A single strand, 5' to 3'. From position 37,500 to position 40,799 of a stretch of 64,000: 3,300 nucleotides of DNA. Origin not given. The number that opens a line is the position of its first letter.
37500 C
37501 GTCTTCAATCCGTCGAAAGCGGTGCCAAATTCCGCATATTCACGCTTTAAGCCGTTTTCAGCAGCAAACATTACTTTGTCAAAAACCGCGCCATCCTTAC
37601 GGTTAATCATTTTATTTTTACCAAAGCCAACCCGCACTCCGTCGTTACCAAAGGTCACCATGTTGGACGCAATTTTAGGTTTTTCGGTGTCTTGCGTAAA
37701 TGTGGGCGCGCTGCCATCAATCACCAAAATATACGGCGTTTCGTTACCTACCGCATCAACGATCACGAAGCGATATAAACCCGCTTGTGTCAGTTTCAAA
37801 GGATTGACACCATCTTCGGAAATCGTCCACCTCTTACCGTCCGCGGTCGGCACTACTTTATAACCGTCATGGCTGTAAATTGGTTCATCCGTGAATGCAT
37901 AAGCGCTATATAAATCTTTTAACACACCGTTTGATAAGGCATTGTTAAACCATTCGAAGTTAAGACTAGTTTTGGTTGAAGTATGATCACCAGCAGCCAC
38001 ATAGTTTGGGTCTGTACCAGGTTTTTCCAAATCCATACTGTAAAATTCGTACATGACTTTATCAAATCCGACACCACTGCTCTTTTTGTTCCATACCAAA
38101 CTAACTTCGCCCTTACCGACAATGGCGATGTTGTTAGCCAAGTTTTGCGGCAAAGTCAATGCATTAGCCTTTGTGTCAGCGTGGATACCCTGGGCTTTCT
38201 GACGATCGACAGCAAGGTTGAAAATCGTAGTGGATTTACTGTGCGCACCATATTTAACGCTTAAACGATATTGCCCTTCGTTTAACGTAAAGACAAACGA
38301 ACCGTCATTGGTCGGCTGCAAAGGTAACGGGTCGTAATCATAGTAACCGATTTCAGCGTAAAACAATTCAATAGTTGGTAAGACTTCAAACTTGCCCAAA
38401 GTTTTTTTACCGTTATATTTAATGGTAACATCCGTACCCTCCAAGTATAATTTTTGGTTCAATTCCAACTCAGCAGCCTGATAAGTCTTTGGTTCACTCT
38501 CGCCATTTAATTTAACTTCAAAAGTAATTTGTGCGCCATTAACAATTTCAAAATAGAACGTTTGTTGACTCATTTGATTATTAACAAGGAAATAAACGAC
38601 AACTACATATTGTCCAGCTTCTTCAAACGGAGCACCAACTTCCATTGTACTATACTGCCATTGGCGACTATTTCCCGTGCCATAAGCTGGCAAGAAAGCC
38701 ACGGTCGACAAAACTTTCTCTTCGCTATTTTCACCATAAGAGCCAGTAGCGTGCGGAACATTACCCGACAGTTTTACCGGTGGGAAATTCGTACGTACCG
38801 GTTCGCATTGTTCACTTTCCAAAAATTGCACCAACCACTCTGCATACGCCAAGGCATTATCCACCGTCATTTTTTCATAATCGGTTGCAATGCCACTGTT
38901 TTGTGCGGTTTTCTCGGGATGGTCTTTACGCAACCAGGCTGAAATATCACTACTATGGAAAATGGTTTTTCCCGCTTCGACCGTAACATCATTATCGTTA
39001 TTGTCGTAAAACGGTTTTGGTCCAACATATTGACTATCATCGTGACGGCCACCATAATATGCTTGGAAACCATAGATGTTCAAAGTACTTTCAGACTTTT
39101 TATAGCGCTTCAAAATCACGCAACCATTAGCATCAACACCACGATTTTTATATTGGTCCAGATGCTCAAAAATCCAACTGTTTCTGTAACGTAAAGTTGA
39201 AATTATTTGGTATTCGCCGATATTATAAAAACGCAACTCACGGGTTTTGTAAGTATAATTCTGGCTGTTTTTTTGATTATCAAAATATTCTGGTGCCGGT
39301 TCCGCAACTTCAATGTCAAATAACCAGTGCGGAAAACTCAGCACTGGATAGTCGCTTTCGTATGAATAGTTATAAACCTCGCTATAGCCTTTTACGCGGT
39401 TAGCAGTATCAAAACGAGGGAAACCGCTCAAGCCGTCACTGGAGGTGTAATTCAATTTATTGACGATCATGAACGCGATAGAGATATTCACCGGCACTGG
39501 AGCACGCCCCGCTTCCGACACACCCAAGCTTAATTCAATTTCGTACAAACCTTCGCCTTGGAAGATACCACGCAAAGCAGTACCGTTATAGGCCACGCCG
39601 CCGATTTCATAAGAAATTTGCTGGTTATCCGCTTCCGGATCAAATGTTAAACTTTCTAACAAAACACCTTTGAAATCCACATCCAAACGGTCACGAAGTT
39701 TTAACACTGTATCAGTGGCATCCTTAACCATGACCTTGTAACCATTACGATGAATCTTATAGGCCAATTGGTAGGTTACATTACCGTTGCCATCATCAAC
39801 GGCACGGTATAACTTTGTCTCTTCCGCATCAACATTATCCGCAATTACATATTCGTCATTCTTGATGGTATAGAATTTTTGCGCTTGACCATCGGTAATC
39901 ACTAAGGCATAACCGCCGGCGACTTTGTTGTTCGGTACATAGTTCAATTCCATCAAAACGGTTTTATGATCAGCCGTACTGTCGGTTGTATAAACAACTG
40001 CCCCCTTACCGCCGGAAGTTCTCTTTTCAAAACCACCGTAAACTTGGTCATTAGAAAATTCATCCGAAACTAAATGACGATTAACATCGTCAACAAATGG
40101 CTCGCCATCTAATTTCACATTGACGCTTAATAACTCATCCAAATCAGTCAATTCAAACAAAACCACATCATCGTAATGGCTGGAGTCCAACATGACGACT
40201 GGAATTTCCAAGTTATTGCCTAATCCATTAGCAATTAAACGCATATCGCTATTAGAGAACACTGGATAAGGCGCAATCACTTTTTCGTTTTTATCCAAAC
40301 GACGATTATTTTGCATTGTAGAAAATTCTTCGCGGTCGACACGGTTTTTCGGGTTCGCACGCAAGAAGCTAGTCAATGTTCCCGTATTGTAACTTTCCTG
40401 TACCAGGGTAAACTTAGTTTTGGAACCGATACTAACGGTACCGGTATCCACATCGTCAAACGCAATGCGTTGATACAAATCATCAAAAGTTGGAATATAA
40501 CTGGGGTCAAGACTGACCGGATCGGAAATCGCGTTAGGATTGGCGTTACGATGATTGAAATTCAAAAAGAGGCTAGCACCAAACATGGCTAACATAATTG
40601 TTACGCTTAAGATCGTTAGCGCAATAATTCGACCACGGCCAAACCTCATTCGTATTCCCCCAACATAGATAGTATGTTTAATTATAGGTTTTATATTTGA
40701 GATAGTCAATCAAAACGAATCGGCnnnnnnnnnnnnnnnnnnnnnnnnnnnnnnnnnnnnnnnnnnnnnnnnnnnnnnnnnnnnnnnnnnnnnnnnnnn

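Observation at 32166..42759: Orphan VirD4/TraG-like coupling ATPase directly upstream of an 8.5-kb surface-protein gene, with no other T4SS genes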

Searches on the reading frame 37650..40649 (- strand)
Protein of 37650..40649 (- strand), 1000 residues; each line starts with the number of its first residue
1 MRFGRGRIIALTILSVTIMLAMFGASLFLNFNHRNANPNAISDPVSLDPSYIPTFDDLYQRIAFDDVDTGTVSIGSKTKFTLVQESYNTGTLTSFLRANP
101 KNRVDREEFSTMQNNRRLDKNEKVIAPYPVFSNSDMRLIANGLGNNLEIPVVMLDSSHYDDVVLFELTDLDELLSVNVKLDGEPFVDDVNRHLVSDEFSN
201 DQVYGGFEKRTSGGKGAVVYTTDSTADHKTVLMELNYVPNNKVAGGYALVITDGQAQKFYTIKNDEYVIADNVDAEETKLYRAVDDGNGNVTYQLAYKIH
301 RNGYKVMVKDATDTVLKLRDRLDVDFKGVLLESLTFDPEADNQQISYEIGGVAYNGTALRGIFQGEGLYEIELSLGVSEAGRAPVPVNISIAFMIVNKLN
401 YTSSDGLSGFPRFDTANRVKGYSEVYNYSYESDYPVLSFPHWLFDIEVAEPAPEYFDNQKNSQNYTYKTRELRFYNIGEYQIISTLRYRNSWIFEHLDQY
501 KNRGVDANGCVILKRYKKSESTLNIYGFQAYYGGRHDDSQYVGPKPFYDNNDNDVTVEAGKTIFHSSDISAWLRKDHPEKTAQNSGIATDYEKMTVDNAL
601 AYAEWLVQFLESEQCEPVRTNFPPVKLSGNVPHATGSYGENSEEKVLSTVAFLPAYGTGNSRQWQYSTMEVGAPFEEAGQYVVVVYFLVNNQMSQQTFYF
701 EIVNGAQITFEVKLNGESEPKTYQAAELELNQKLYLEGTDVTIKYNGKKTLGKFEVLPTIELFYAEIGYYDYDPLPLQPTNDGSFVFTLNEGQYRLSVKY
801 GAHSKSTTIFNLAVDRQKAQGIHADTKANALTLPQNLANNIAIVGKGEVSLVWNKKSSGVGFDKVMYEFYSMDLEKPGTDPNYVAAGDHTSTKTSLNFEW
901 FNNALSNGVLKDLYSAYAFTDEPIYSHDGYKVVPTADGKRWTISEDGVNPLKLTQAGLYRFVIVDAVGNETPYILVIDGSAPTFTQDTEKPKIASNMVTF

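Call 94: predict_structure(alignment_id=A5)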
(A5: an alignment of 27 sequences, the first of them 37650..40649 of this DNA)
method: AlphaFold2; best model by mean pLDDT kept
length: 1000 residues; sequences in the alignment: 27
mean_pLDDT: 77.9   pTM: 0.60
mean pLDDT of the five models: 77.9, 77.8, 77.0, 76.0, 75.3
residues with pLDDT >= 90: 204; 70-90: 570; 50-70: 132; < 50: 94
segments of 3 or more residues with pLDDT < 50: 1-3, 29-45, 224-226, 313-326, 405-407, 877-916, 983-990, 996-1000
pLDDT, mean of each block of 10 residues (from residue 1): 57 78 59 39 54 86 86 88 90 74 67 83 82 91 89 90 92 90 87 83 74 77 61 83 76 78 85 84 81 85 85 43 51 79 69 89 93 85 81 93 64 84 83 80 89 83 66 89 92 90 89 91 92 79 81 76 88 87 86 89 94 90 89 82 83 75 85 88 91 90 82 74 69 56 76 79 83 79 68 82 74 78 83 70 85 84 87 57 39 36 37 52 77 87 87 87 83 84 46 45
secondary structure, 60 per line:
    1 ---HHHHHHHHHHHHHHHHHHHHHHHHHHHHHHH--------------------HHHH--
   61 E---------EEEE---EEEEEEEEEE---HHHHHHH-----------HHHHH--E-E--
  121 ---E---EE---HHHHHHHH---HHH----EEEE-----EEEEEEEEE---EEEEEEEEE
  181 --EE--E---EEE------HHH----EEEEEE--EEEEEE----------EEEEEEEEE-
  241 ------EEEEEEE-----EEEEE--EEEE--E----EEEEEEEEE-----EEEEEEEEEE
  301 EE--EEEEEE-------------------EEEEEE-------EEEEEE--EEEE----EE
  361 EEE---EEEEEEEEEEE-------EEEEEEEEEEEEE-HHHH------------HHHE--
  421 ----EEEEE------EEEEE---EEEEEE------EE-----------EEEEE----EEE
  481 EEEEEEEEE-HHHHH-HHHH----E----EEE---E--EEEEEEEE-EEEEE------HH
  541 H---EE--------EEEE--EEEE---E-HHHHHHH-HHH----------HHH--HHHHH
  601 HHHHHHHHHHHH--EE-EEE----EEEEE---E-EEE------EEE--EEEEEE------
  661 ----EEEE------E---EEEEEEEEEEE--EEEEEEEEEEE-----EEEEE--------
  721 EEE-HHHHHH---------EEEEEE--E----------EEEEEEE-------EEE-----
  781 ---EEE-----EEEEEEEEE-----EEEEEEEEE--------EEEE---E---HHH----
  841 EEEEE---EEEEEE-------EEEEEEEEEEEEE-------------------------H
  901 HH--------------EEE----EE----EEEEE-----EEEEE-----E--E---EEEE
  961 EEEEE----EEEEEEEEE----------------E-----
elements in order (helices of 4 or more, strands of 3 or more residues): H4-34 H55-58 E71-74 E78-87 H91-97 H109-113 H133-140 E151-154 E160-168 E172-180 E191-193 E207-212 E215-220 E231-239 E247-253 E259-263 E266-269 E277-285 E291-302 E305-310 E330-335 E343-348 E351-354 E359-363 E367-377 E385-397 H399-402 E425-429 E436-440 E444-449 E469-473 E478-489 H491-495 H497-500 E510-512 E519-526 E528-532 E555-558 E561-564 H570-576 H596-612 E618-620 E625-629 E635-637 E644-646 E649-654 E665-668 E679-689 E692-702 E708-712 E721-723 H725-730 E740-745 E759-765 E773-775 E784-786 E792-800 E806-814 E823-826 E841-845 E849-854 E862-874 E917-919 E930-934 E940-944 E957-965 E970-978

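Call 96: fold_search(model_id=the predicted structure, library=pdb)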
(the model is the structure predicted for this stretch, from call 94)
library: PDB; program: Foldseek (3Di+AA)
matches with E <= 10: 1109; with E <= 0.001: 31
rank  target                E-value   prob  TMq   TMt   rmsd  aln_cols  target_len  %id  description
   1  9ba4_A                2.8e-07  0.89  0.09  0.09  41.7      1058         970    9  Full-length cross-linked Contactin 2 (CNTN2) (released 2024-07-17)
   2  6vg1_B                7.4e-07  0.96  0.11  0.15  45.8       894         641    8  xenopus protocadherin 8.1 EC1-6 (released 2020-03-11)
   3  7r5k_10               1.2e-06  0.99  0.17  0.11  28.5       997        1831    8  Human nuclear pore complex (constricted) (released 2022-06-22)
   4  6vg1_A                2.2e-06  0.94  0.11  0.15  46.0       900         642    8  xenopus protocadherin 8.1 EC1-6 (released 2020-03-11)
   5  7s63_A                7.1e-06  0.69  0.09  0.07  55.6      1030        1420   10  Native-form oocyte/egg Alpha-2-Macroglobulin (A2Moo) tetramer (released 2022-01-05)
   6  4liq_E                1.5e-05  0.98  0.12  0.20  24.4       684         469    8  Structure of the extracellular domain of human CSF-1 receptor in complex with the Fab fragment of RG7155 (released 2014-06-18)
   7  9g93_A                3.3e-05  0.63  0.08  0.12  35.8       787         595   10  CryoET structure of the in vitro grown Bacillus anthracis Sap S-layer (released 2024-12-18)
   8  4yh7_A                3.9e-05  0.80  0.11  0.15  29.8       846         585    9  Crystal structure of PTPdelta ectodomain in complex with IL1RAPL1 (released 2015-05-06)
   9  6grt_A                3.9e-05  0.75  0.08  0.12  26.0       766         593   10  Paired immunoglobulin-like receptor B (PirB) or Leukocyte immunoglobulin-like receptor subfamily B member 3 (LILRB3) f (released 2019-02-06)
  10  8dfq_A                6.4e-05  0.54  0.07  0.13  30.4       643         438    8  Ectodomain of full-length KIT(T417I,delta418-419)-SCF dimers (released 2023-03-29)
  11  8dfp_B                1.0e-04  0.77  0.09  0.16  28.1       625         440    8  Ectodomain of full-length KIT(DupA502,Y503)-SCF dimers (released 2023-03-29)
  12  8beg_B                1.4e-04  0.44  0.10  0.13  26.4      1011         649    6  Structure of Ig-like domains from PrgB (released 2022-11-30)
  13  5a42                  1.5e-04  0.38  0.10  0.07  50.1      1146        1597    8  Cryo-EM single particle 3D reconstruction of the native conformation of E. coli alpha-2-macroglobulin (ECAM) (released 2015-07-29)
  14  6tav_D                1.9e-04  0.60  0.09  0.08  36.3       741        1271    8  Crystal structure of endopeptidase-induced alpha2-macroglobulin (released 2021-05-12)
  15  8cka_A                2.0e-04  0.89  0.10  0.16  18.7       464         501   12  Deinococcus radidurans HPI S-layer (released 2023-04-19)
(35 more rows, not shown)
